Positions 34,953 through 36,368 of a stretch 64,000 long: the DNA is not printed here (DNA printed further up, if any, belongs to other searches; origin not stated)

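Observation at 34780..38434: ParA/MinD ATPase fused to a glycogen-binding module (CBM48) in an operon with a GH57 enzyme: candidate glycogen-granule positioning system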

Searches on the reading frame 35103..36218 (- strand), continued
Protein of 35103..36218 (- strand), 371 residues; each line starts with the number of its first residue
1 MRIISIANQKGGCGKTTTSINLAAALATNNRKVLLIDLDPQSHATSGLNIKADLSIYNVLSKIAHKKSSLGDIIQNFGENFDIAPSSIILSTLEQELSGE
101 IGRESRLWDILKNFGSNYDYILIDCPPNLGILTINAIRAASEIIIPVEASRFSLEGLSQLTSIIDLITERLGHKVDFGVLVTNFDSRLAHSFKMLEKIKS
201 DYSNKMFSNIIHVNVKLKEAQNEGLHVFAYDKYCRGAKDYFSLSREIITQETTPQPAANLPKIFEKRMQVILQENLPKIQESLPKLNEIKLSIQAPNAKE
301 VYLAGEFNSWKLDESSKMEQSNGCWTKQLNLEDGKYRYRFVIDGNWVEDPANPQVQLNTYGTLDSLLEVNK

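Call 5: find_homologous_proteins(query=window:35103-36218:-, max_evalue=1e-10)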
Query window:35103-36218:- (371 aa): 7994 proteins with E <= 1e-10 among 8000 candidates; the best 120 are listed.
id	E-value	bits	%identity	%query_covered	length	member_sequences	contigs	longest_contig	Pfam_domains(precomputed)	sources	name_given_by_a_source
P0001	2.1e-242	821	100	100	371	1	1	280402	PF00142.25,PF02922.25,PF10609.16,PF16561.12,PF01656.30,PF13614.13,PF09140.18,PF06564.19,PF02374.22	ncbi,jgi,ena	ncbi:MAG: AAA family ATPase [Candidatus Omnitrophota bacterium]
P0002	1.2e-197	674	81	100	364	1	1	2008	PF00142.25,PF02922.25,PF10609.16,PF16561.12,PF01656.30,PF13614.13,PF09140.18,PF06564.19,PF02374.22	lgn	-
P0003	2.5e-197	673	83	100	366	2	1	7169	PF00142.25,PF10609.16,PF16561.12,PF01656.30,PF13614.13,PF07015.18,PF09140.18,PF06564.19,PF02374.22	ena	-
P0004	4.5e-197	672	82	100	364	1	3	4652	PF00142.25,PF02922.25,PF10609.16,PF16561.12,PF01656.30,PF13614.13,PF07015.18,PF09140.18,PF06564.19,PF02374.22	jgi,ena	-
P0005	1.2e-196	671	83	99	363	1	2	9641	PF00142.25,PF02922.25,PF10609.16,PF16561.12,PF01656.30,PF13614.13,PF09140.18,PF06564.19,PF02374.22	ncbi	-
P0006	2.0e-196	670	82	100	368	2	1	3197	PF00142.25,PF02922.25,PF10609.16,PF16561.12,PF01656.30,PF13614.13,PF09140.18,PF06564.19,PF02374.22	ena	-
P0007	4.3e-196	669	82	100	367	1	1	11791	PF00142.25,PF10609.16,PF16561.12,PF01656.30,PF13614.13,PF09140.18,PF06564.19,PF02374.22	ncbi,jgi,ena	-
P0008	1.0e-195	668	81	100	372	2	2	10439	PF00142.25,PF10609.16,PF16561.12,PF01656.30,PF13614.13,PF07015.18,PF09140.18,PF06564.19,PF02374.22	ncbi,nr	ncbi:MAG: AAA family ATPase [Candidatus Omnitrophica bacterium]|nr:AAA family ATPase [Candidatus Omn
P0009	1.5e-195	667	82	100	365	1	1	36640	PF00142.25,PF02922.25,PF10609.16,PF16561.12,PF01656.30,PF13614.13,PF09140.18,PF06564.19,PF02374.22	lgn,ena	-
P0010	9.4e-195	665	82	100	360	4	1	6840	PF00142.25,PF02922.25,PF10609.16,PF16561.12,PF01656.30,PF13614.13,PF09140.18,PF06564.19,PF02374.22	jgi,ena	-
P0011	9.8e-195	665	82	100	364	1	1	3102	PF00142.25,PF10609.16,PF16561.12,PF01656.30,PF13614.13,PF07015.18,PF09140.18,PF06564.19,PF02374.22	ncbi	-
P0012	6.1e-194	662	81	100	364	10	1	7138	PF00142.25,PF02922.25,PF10609.16,PF16561.12,PF01656.30,PF13614.13,PF07015.18,PF09140.18,PF06564.19,PF02374.22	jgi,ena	-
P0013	7.0e-194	662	82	100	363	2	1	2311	PF00142.25,PF02922.25,PF10609.16,PF16561.12,PF01656.30,PF13614.13,PF09140.18,PF06564.19,PF02374.22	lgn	-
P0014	9.4e-194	661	81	100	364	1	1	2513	PF00142.25,PF02922.25,PF10609.16,PF16561.12,PF01656.30,PF13614.13,PF07015.18,PF09140.18,PF06564.19,PF02374.22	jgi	jgi:chromosome partitioning protein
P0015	1.7e-193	661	82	99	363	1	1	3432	PF00142.25,PF02922.25,PF10609.16,PF16561.12,PF01656.30,PF13614.13,PF09140.18,PF06564.19,PF02374.22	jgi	-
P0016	3.4e-193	660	81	100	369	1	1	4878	PF00142.25,PF10609.16,PF16561.12,PF01656.30,PF13614.13,PF09140.18,PF06564.19,PF02374.22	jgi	-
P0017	4.8e-193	659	81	100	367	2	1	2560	PF00142.25,PF10609.16,PF16561.12,PF01656.30,PF13614.13,PF09140.18,PF06564.19,PF02374.22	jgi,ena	-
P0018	8.3e-193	658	80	100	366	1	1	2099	PF00142.25,PF10609.16,PF16561.12,PF01656.30,PF13614.13,PF07015.18,PF09140.18,PF06564.19,PF02374.22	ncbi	-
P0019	1.0e-192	658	81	100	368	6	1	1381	PF00142.25,PF02922.25,PF10609.16,PF16561.12,PF01656.30,PF13614.13,PF07015.18,PF09140.18,PF06564.19,PF02374.22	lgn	-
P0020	3.9e-192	656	80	100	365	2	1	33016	PF00142.25,PF10609.16,PF16561.12,PF01656.30,PF13614.13,PF09140.18,PF06564.19,PF02374.22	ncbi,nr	ncbi:MAG: AAA family ATPase [Candidatus Omnitrophica bacterium]|nr:AAA family ATPase [Candidatus Omn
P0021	5.5e-192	656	81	99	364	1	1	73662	PF00142.25,PF02922.25,PF10609.16,PF16561.12,PF01656.30,PF13614.13,PF07015.18,PF09140.18,PF06564.19,PF02374.22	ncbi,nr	ncbi:MAG: AAA family ATPase [Candidatus Omnitrophica bacterium]|nr:AAA family ATPase [Candidatus Omn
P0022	7.4e-192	655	81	100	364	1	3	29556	PF00142.25,PF02922.25,PF10609.16,PF16561.12,PF01656.30,PF13614.13,PF09140.18,PF06564.19,PF02374.22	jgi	jgi:chromosome partitioning protein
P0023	1.0e-191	655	80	100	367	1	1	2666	PF00142.25,PF02922.25,PF10609.16,PF16561.12,PF01656.30,PF13614.13,PF09140.18,PF06564.19,PF02374.22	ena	-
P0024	1.0e-191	655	79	100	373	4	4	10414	PF00142.25,PF10609.16,PF16561.12,PF01656.30,PF13614.13,PF09140.18,PF06564.19,PF02374.22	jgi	-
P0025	1.2e-191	655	81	100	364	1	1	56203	PF00142.25,PF02922.25,PF10609.16,PF16561.12,PF01656.30,PF13614.13,PF07015.18,PF09140.18,PF06564.19,PF02374.22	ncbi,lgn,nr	ncbi:MAG: AAA family ATPase [Candidatus Omnitrophota bacterium]|nr:AAA family ATPase [Candidatus Omn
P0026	1.3e-191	654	81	100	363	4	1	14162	PF00142.25,PF02922.25,PF10609.16,PF16561.12,PF01656.30,PF13614.13,PF09140.18,PF06564.19,PF02374.22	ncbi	-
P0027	2.7e-191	653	81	99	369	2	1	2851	PF00142.25,PF02922.25,PF10609.16,PF16561.12,PF01656.30,PF13614.13,PF09140.18,PF06564.19,PF02374.22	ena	-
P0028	2.7e-191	653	80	100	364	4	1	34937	PF00142.25,PF02922.25,PF10609.16,PF16561.12,PF01656.30,PF13614.13,PF09140.18,PF06564.19,PF02374.22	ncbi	-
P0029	2.8e-191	653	82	100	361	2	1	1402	PF00142.25,PF02922.25,PF10609.16,PF16561.12,PF01656.30,PF13614.13,PF09140.18,PF06564.19,PF02374.22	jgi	jgi:chromosome partitioning protein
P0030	2.8e-191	653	82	100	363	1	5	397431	PF00142.25,PF02922.25,PF10609.16,PF16561.12,PF01656.30,PF13614.13,PF07015.18,PF09140.18,PF06564.19,PF02374.22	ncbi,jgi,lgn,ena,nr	ncbi:MAG: AAA family ATPase [Candidatus Omnitrophica bacterium]|jgi:chromosome partitioning protein|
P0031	3.5e-191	653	80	100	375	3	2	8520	PF00142.25,PF02922.25,PF10609.16,PF16561.12,PF01656.30,PF13614.13,PF09140.18,PF06564.19,PF02374.22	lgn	-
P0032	6.6e-191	652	80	100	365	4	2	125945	PF00142.25,PF02922.25,PF10609.16,PF16561.12,PF01656.30,PF13614.13,PF07015.18,PF09140.18,PF06564.19,PF02374.22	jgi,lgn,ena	-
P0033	7.7e-191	652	80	100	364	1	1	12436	PF00142.25,PF02922.25,PF10609.16,PF16561.12,PF01656.30,PF13614.13,PF07015.18,PF09140.18,PF06564.19,PF02374.22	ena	-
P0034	1.2e-190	651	80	100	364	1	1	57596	PF00142.25,PF02922.25,PF10609.16,PF16561.12,PF01656.30,PF13614.13,PF09140.18,PF06564.19,PF02374.22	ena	-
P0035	2.5e-190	650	79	100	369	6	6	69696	PF00142.25,PF02922.25,PF10609.16,PF16561.12,PF01656.30,PF13614.13,PF07015.18,PF09140.18,PF06564.19,PF02374.22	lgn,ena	-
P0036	3.1e-190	650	81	100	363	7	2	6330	PF00142.25,PF02922.25,PF10609.16,PF16561.12,PF01656.30,PF13614.13,PF07015.18,PF09140.18,PF06564.19,PF02374.22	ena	-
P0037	4.5e-190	649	80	99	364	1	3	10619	PF00142.25,PF02922.25,PF10609.16,PF16561.12,PF01656.30,PF13614.13,PF09140.18,PF06564.19,PF02374.22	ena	-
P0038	6.5e-190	649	79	100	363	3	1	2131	PF00142.25,PF02922.25,PF10609.16,PF16561.12,PF01656.30,PF13614.13,PF09140.18,PF06564.19,PF02374.22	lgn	-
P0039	6.8e-190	649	80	100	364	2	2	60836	PF00142.25,PF02922.25,PF10609.16,PF16561.12,PF01656.30,PF13614.13,PF09140.18,PF06564.19,PF02374.22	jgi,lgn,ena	jgi:chromosome partitioning protein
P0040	7.6e-190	649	81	100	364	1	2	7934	PF00142.25,PF02922.25,PF10609.16,PF16561.12,PF01656.30,PF13614.13,PF07015.18,PF09140.18,PF06564.19,PF02374.22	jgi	jgi:chromosome partitioning protein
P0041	1.3e-189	648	80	100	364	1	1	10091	PF00142.25,PF10609.16,PF16561.12,PF01656.30,PF13614.13,PF09140.18,PF06564.19,PF02374.22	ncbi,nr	ncbi:MAG: AAA family ATPase [Candidatus Omnitrophica bacterium]|nr:AAA family ATPase [Candidatus Omn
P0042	1.5e-189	648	80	100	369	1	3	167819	PF00142.25,PF02922.25,PF10609.16,PF16561.12,PF01656.30,PF13614.13,PF07015.18,PF09140.18,PF06564.19,PF02374.22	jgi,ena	-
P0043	1.7e-189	647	80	100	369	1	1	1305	PF00142.25,PF02922.25,PF10609.16,PF16561.12,PF01656.30,PF13614.13,PF09140.18,PF06564.19,PF02374.22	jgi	jgi:chromosome partitioning protein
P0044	2.2e-189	647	81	99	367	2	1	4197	PF00142.25,PF02922.25,PF10609.16,PF16561.12,PF01656.30,PF13614.13,PF09140.18,PF06564.19,PF02374.22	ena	-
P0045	2.8e-189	647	76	100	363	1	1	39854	PF00142.25,PF02922.25,PF10609.16,PF16561.12,PF01656.30,PF13614.13,PF09140.18,PF06564.19,PF02374.22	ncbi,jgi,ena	ncbi:MAG: AAA family ATPase [Candidatus Omnitrophota bacterium]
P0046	3.1e-189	647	80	100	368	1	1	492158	PF00142.25,PF02922.25,PF10609.16,PF16561.12,PF01656.30,PF13614.13,PF09140.18,PF06564.19,PF02374.22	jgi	jgi:chromosome partitioning protein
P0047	3.5e-189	646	80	100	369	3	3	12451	PF00142.25,PF02922.25,PF10609.16,PF16561.12,PF01656.30,PF13614.13,PF07015.18,PF09140.18,PF06564.19,PF02374.22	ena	-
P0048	3.8e-189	646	80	100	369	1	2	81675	PF00142.25,PF02922.25,PF10609.16,PF16561.12,PF01656.30,PF13614.13,PF07015.18,PF09140.18,PF06564.19,PF02374.22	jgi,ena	-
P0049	4.6e-189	646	81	100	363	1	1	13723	PF00142.25,PF02922.25,PF10609.16,PF16561.12,PF01656.30,PF13614.13,PF07015.18,PF09140.18,PF06564.19,PF02374.22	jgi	jgi:chromosome partitioning protein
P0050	4.6e-189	646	80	100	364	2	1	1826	PF00142.25,PF02922.25,PF10609.16,PF16561.12,PF01656.30,PF13614.13,PF07015.18,PF09140.18,PF06564.19,PF02374.22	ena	-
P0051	5.3e-189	646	81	100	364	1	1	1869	PF00142.25,PF02922.25,PF10609.16,PF16561.12,PF01656.30,PF13614.13,PF07015.18,PF09140.18,PF06564.19,PF02374.22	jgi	jgi:chromosome partitioning protein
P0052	5.8e-189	646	79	100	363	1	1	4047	PF00142.25,PF02922.25,PF10609.16,PF16561.12,PF01656.30,PF13614.13,PF09140.18,PF06564.19,PF02374.22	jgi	-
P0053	6.0e-189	646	80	99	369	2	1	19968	PF00142.25,PF02922.25,PF10609.16,PF16561.12,PF01656.30,PF13614.13,PF07015.18,PF09140.18,PF06564.19,PF02374.22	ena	-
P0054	9.0e-189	645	81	100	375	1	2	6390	PF00142.25,PF02922.25,PF10609.16,PF16561.12,PF01656.30,PF13614.13,PF09140.18,PF06564.19,PF02374.22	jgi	-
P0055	9.2e-189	645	80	100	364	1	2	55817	PF00142.25,PF02922.25,PF10609.16,PF16561.12,PF01656.30,PF13614.13,PF07015.18,PF09140.18,PF06564.19,PF02374.22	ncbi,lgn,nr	ncbi:MAG: AAA family ATPase [Candidatus Omnitrophica bacterium]|nr:AAA family ATPase [Candidatus Omn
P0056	9.4e-189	645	80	99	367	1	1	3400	PF00142.25,PF02922.25,PF10609.16,PF16561.12,PF01656.30,PF13614.13,PF09140.18,PF06564.19,PF02374.22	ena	-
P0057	9.8e-189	645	80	100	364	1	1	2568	PF00142.25,PF02922.25,PF10609.16,PF16561.12,PF01656.30,PF13614.13,PF09140.18,PF06564.19,PF02374.22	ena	-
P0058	1.1e-188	645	77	100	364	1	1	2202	PF00142.25,PF02922.25,PF10609.16,PF16561.12,PF01656.30,PF13614.13,PF09140.18,PF06564.19,PF02374.22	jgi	-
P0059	1.4e-188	644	78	100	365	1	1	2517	PF00142.25,PF02922.25,PF10609.16,PF16561.12,PF01656.30,PF13614.13,PF09140.18,PF06564.19,PF02374.22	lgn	-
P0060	1.7e-188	644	79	100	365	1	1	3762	PF00142.25,PF10609.16,PF16561.12,PF01656.30,PF13614.13,PF09140.18,PF06564.19,PF02374.22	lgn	-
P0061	1.8e-188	644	80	100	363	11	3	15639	PF00142.25,PF02922.25,PF10609.16,PF16561.12,PF01656.30,PF13614.13,PF09140.18,PF06564.19,PF02374.22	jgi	-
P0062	2.0e-188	644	80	100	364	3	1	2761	PF00142.25,PF10609.16,PF16561.12,PF01656.30,PF13614.13,PF07015.18,PF09140.18,PF06564.19,PF02374.22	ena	-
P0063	2.2e-188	644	79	100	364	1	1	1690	PF00142.25,PF02922.25,PF10609.16,PF16561.12,PF01656.30,PF13614.13,PF07015.18,PF09140.18,PF06564.19,PF02374.22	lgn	-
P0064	2.7e-188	643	78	100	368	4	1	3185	PF00142.25,PF02922.25,PF10609.16,PF16561.12,PF01656.30,PF13614.13,PF09140.18,PF06564.19,PF02374.22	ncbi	-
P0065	3.4e-188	643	79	100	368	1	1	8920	PF00142.25,PF02922.25,PF10609.16,PF16561.12,PF01656.30,PF13614.13,PF07015.18,PF09140.18,PF06564.19,PF02374.22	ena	-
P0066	3.9e-188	643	80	100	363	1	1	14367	PF00142.25,PF02922.25,PF10609.16,PF16561.12,PF01656.30,PF13614.13,PF09140.18,PF06564.19,PF02374.22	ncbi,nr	ncbi:MAG: AAA family ATPase [Candidatus Omnitrophica bacterium]|nr:AAA family ATPase [Candidatus Omn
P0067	5.6e-188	642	78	100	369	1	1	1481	PF00142.25,PF02922.25,PF10609.16,PF16561.12,PF01656.30,PF13614.13,PF09140.18,PF06564.19,PF02374.22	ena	-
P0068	6.0e-188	642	79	100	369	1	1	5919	PF00142.25,PF02922.25,PF10609.16,PF16561.12,PF01656.30,PF13614.13,PF07015.18,PF09140.18,PF06564.19,PF02374.22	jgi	jgi:chromosome partitioning protein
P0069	6.4e-188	642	79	100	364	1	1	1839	PF00142.25,PF02922.25,PF10609.16,PF16561.12,PF01656.30,PF13614.13,PF07015.18,PF09140.18,PF06564.19,PF02374.22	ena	-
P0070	6.8e-188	642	80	99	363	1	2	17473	PF00142.25,PF02922.25,PF10609.16,PF16561.12,PF01656.30,PF13614.13,PF09140.18,PF06564.19,PF02374.22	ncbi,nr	ncbi:MAG: AAA family ATPase [Candidatus Omnitrophica bacterium]|nr:AAA family ATPase [Candidatus Omn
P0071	6.9e-188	642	80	99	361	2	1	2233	PF00142.25,PF02922.25,PF10609.16,PF16561.12,PF01656.30,PF13614.13,PF09140.18,PF06564.19,PF02374.22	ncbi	-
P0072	7.1e-188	642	80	100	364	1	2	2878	PF00142.25,PF10609.16,PF16561.12,PF01656.30,PF13614.13,PF09140.18,PF06564.19,PF02374.22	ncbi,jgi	jgi:chromosome partitioning protein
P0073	7.7e-188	642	78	100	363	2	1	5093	PF00142.25,PF02922.25,PF10609.16,PF16561.12,PF01656.30,PF13614.13,PF09140.18,PF06564.19,PF02374.22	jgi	jgi:chromosome partitioning protein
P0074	8.4e-188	642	79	100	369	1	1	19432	PF00142.25,PF02922.25,PF10609.16,PF16561.12,PF01656.30,PF13614.13,PF07015.18,PF09140.18,PF06564.19,PF02374.22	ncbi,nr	ncbi:MAG: AAA family ATPase [Candidatus Omnitrophica bacterium]|nr:AAA family ATPase [Candidatus Omn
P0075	8.5e-188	642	78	99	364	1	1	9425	PF00142.25,PF02922.25,PF10609.16,PF16561.12,PF01656.30,PF13614.13,PF09140.18,PF06564.19,PF02374.22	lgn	-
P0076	8.8e-188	642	80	100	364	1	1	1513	PF00142.25,PF10609.16,PF16561.12,PF01656.30,PF13614.13,PF07015.18,PF09140.18,PF06564.19,PF02374.22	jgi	-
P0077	1.2e-187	641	78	100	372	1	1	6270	PF00142.25,PF02922.25,PF10609.16,PF16561.12,PF01656.30,PF13614.13,PF07015.18,PF09140.18,PF06564.19,PF02374.22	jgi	jgi:chromosome partitioning protein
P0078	1.7e-187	641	79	100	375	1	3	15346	PF00142.25,PF02922.25,PF10609.16,PF16561.12,PF01656.30,PF13614.13,PF09140.18,PF06564.19,PF02374.22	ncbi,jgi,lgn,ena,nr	ncbi:MAG: AAA family ATPase [Candidatus Omnitrophica bacterium]|nr:AAA family ATPase [Candidatus Omn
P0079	1.7e-187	641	78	100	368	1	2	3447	PF00142.25,PF02922.25,PF10609.16,PF16561.12,PF01656.30,PF13614.13,PF07015.18,PF09140.18,PF06564.19,PF02374.22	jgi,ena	jgi:chromosome partitioning protein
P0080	2.0e-187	641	79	100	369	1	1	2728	PF00142.25,PF02922.25,PF10609.16,PF16561.12,PF01656.30,PF13614.13,PF07015.18,PF09140.18,PF06564.19,PF02374.22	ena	-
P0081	2.0e-187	641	79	100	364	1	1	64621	PF00142.25,PF10609.16,PF16561.12,PF01656.30,PF13614.13,PF09140.18,PF06564.19,PF02374.22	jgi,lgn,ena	-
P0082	2.8e-187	640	80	100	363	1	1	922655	PF00142.25,PF02922.25,PF10609.16,PF16561.12,PF01656.30,PF13614.13,PF07015.18,PF09140.18,PF06564.19,PF02374.22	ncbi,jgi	ncbi:MAG: AAA family ATPase [Candidatus Omnitrophota bacterium]|jgi:chromosome partitioning protein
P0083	3.4e-187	640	80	100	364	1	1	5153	PF00142.25,PF02922.25,PF10609.16,PF16561.12,PF01656.30,PF13614.13,PF07015.18,PF09140.18,PF06564.19,PF02374.22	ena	-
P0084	3.4e-187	640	80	100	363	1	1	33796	PF00142.25,PF02922.25,PF10609.16,PF16561.12,PF01656.30,PF13614.13,PF07015.18,PF09140.18,PF06564.19,PF02374.22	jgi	-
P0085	5.1e-187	639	79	100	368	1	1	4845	PF00142.25,PF10609.16,PF16561.12,PF01656.30,PF13614.13,PF09140.18,PF06564.19,PF02374.22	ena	-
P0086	6.0e-187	639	79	99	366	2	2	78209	PF00142.25,PF02922.25,PF10609.16,PF16561.12,PF01656.30,PF13614.13,PF07015.18,PF09140.18,PF06564.19,PF02374.22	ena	-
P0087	6.9e-187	639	79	100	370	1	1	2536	PF00142.25,PF02922.25,PF10609.16,PF16561.12,PF01656.30,PF13614.13,PF07015.18,PF09140.18,PF06564.19,PF02374.22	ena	-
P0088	9.3e-187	638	78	100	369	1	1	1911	PF00142.25,PF02922.25,PF10609.16,PF16561.12,PF01656.30,PF13614.13,PF07015.18,PF09140.18,PF06564.19,PF02374.22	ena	-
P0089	1.3e-186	638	80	100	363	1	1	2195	PF00142.25,PF02922.25,PF10609.16,PF16561.12,PF01656.30,PF13614.13,PF07015.18,PF09140.18,PF06564.19,PF02374.22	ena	-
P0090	1.5e-186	638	79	100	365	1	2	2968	PF00142.25,PF02922.25,PF10609.16,PF16561.12,PF01656.30,PF13614.13,PF09140.18,PF06564.19,PF02374.22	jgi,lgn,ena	-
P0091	1.5e-186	638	80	100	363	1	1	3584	PF00142.25,PF02922.25,PF10609.16,PF16561.12,PF01656.30,PF13614.13,PF07015.18,PF09140.18,PF06564.19,PF02374.22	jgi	-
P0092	1.5e-186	638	79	99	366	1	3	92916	PF00142.25,PF02922.25,PF10609.16,PF16561.12,PF01656.30,PF13614.13,PF07015.18,PF09140.18,PF06564.19,PF02374.22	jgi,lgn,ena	-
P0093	1.8e-186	638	79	100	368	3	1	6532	PF00142.25,PF02922.25,PF10609.16,PF16561.12,PF01656.30,PF13614.13,PF07015.18,PF09140.18,PF06564.19,PF02374.22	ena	-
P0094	1.8e-186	637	80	100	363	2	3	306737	PF00142.25,PF02922.25,PF10609.16,PF16561.12,PF01656.30,PF13614.13,PF07015.18,PF09140.18,PF06564.19,PF02374.22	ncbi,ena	-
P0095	2.1e-186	637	79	99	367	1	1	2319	PF00142.25,PF02922.25,PF10609.16,PF16561.12,PF01656.30,PF13614.13,PF09140.18,PF06564.19,PF02374.22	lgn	-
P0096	2.1e-186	637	78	100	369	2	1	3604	PF00142.25,PF02922.25,PF10609.16,PF16561.12,PF01656.30,PF13614.13,PF09140.18,PF06564.19,PF02374.22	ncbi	ncbi:MAG: AAA family ATPase [Candidatus Omnitrophota bacterium]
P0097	2.5e-186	637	79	99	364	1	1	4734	PF00142.25,PF02922.25,PF10609.16,PF16561.12,PF01656.30,PF13614.13,PF07015.18,PF09140.18,PF06564.19,PF02374.22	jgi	-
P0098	2.6e-186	637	79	100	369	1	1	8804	PF00142.25,PF02922.25,PF10609.16,PF16561.12,PF01656.30,PF13614.13,PF09140.18,PF06564.19,PF02374.22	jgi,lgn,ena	-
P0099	2.9e-186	637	79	100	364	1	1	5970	PF00142.25,PF02922.25,PF10609.16,PF16561.12,PF01656.30,PF13614.13,PF09140.18,PF06564.19,PF02374.22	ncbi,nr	ncbi:hypothetical protein EPN54_03240 [bacterium]|nr:MAG: hypothetical protein EPN54_03240 [bacteriu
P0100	3.2e-186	637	77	100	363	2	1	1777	PF00142.25,PF02922.25,PF10609.16,PF16561.12,PF01656.30,PF13614.13,PF09140.18,PF06564.19,PF02374.22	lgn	-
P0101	3.6e-186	637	79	100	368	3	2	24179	PF00142.25,PF02922.25,PF10609.16,PF16561.12,PF01656.30,PF13614.13,PF09140.18,PF06564.19,PF02374.22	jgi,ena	-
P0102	4.4e-186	636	78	100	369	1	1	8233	PF00142.25,PF02922.25,PF10609.16,PF16561.12,PF01656.30,PF13614.13,PF07015.18,PF09140.18,PF06564.19,PF02374.22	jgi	jgi:chromosome partitioning protein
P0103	6.2e-186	636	79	100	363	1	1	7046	PF00142.25,PF02922.25,PF10609.16,PF16561.12,PF01656.30,PF13614.13,PF07015.18,PF09140.18,PF06564.19,PF02374.22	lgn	-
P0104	7.0e-186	636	79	100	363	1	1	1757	PF00142.25,PF02922.25,PF10609.16,PF16561.12,PF01656.30,PF13614.13,PF07015.18,PF09140.18,PF06564.19,PF02374.22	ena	-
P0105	7.5e-186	635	76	100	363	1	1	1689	PF00142.25,PF02922.25,PF10609.16,PF16561.12,PF01656.30,PF13614.13,PF07015.18,PF09140.18,PF06564.19,PF02374.22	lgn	-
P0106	7.7e-186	635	78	100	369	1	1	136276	PF00142.25,PF02922.25,PF10609.16,PF16561.12,PF01656.30,PF13614.13,PF07015.18,PF09140.18,PF06564.19,PF02374.22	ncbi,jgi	jgi:chromosome partitioning protein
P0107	7.7e-186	635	78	100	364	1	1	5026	PF00142.25,PF02922.25,PF10609.16,PF16561.12,PF01656.30,PF13614.13,PF09140.18,PF06564.19,PF02374.22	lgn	-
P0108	9.1e-186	635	79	100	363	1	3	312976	PF00142.25,PF02922.25,PF10609.16,PF16561.12,PF01656.30,PF13614.13,PF09140.18,PF06564.19,PF02374.22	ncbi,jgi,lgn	jgi:chromosome partitioning protein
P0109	1.2e-185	635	78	100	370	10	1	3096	PF00142.25,PF02922.25,PF10609.16,PF16561.12,PF01656.30,PF13614.13,PF07015.18,PF09140.18,PF06564.19,PF02374.22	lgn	-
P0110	1.3e-185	635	78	100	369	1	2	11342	PF00142.25,PF02922.25,PF10609.16,PF16561.12,PF01656.30,PF13614.13,PF07015.18,PF09140.18,PF06564.19,PF02374.22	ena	-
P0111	1.5e-185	634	77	99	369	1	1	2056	PF00142.25,PF02922.25,PF10609.16,PF16561.12,PF01656.30,PF13614.13,PF07015.18,PF09140.18,PF06564.19,PF02374.22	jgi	jgi:chromosome partitioning protein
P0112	1.9e-185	634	77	100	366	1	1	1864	PF00142.25,PF02922.25,PF10609.16,PF16561.12,PF01656.30,PF13614.13,PF09140.18,PF06564.19,PF02374.22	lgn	-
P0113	1.9e-185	634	79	100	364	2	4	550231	PF00142.25,PF02922.25,PF10609.16,PF16561.12,PF01656.30,PF13614.13,PF09140.18,PF06564.19,PF02374.22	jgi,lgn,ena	-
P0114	2.1e-185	634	79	99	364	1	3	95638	PF00142.25,PF02922.25,PF10609.16,PF16561.12,PF01656.30,PF13614.13,PF07015.18,PF09140.18,PF06564.19,PF02374.22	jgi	-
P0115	2.8e-185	634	79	100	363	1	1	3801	PF00142.25,PF02922.25,PF10609.16,PF16561.12,PF01656.30,PF13614.13,PF07015.18,PF09140.18,PF06564.19,PF02374.22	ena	-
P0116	4.4e-185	633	79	100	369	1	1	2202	PF00142.25,PF02922.25,PF10609.16,PF16561.12,PF01656.30,PF13614.13,PF09140.18,PF06564.19,PF02374.22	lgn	-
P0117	5.0e-185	633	78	100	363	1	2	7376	PF00142.25,PF02922.25,PF10609.16,PF16561.12,PF01656.30,PF13614.13,PF09140.18,PF06564.19,PF02374.22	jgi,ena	-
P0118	5.2e-185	633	80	100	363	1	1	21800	PF00142.25,PF02922.25,PF10609.16,PF16561.12,PF01656.30,PF13614.13,PF07015.18,PF09140.18,PF06564.19,PF02374.22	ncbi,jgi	ncbi:MAG: AAA family ATPase [Candidatus Omnitrophota bacterium]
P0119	9.0e-185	632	78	100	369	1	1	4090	PF00142.25,PF02922.25,PF10609.16,PF16561.12,PF01656.30,PF13614.13,PF07015.18,PF09140.18,PF06564.19,PF02374.22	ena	-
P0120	1.2e-184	631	78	100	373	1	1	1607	PF00142.25,PF02922.25,PF10609.16,PF16561.12,PF01656.30,PF13614.13,PF07015.18,PF09140.18,PF06564.19,PF02374.22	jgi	jgi:chromosome partitioning protein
